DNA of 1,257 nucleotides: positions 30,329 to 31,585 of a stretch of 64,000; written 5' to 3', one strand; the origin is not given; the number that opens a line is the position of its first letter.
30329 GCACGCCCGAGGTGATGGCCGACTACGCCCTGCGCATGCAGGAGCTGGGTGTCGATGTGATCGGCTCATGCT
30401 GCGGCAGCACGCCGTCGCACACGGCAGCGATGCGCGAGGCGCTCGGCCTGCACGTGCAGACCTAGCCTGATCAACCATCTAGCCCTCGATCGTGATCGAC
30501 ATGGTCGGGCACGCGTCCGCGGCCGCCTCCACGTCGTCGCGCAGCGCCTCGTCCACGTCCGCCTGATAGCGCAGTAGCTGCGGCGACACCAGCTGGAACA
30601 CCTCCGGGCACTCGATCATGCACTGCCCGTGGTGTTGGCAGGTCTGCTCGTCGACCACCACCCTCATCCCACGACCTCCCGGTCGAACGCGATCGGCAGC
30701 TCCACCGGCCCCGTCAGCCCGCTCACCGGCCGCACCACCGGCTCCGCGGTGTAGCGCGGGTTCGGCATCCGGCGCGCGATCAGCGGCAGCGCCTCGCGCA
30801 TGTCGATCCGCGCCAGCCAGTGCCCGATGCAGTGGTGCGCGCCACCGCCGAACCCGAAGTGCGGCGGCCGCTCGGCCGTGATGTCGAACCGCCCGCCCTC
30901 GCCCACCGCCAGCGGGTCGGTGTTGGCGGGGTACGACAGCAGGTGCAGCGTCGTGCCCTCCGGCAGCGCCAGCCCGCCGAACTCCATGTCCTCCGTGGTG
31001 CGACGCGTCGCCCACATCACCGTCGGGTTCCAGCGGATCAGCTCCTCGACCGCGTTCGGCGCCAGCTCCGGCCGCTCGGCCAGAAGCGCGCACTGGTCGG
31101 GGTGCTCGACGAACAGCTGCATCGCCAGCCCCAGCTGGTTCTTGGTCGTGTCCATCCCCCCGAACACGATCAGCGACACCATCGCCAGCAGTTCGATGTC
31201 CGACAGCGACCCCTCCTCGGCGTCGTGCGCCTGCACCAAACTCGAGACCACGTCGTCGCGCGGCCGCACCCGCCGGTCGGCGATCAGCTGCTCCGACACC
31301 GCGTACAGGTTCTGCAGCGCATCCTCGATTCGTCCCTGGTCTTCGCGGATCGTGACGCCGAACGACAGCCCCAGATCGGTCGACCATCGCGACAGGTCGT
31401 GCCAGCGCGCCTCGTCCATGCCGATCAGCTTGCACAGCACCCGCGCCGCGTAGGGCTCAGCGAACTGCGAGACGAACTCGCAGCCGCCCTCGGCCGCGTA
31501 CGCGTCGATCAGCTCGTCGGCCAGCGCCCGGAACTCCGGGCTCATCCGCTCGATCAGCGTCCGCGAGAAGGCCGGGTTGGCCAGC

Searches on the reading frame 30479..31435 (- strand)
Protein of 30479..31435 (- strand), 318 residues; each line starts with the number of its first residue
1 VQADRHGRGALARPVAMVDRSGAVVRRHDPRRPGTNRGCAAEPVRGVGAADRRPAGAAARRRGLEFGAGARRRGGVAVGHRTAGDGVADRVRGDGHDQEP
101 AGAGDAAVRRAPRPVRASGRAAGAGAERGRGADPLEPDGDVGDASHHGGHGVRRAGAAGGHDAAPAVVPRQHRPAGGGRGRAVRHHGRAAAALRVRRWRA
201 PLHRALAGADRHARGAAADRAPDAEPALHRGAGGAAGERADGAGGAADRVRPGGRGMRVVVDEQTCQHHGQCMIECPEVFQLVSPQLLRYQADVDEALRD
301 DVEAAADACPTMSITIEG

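Call 54: search_protein_families(library=pfam, proteins=[window:30479-31435:-], max_evalue=0.00001)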
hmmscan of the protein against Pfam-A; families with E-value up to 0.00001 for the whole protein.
window:30479-31435:- (318 aa): 2 families
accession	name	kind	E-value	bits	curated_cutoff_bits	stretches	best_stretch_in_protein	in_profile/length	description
PF13459.11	Fer4_15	-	4.8e-10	40.4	22.4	1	259-316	1-66/66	4Fe-4S single cluster domain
PF13370.11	Fer4_13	-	9.7e-10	39.4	24.5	1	261-315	1-57/58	4Fe-4S single cluster domain of Ferredoxin I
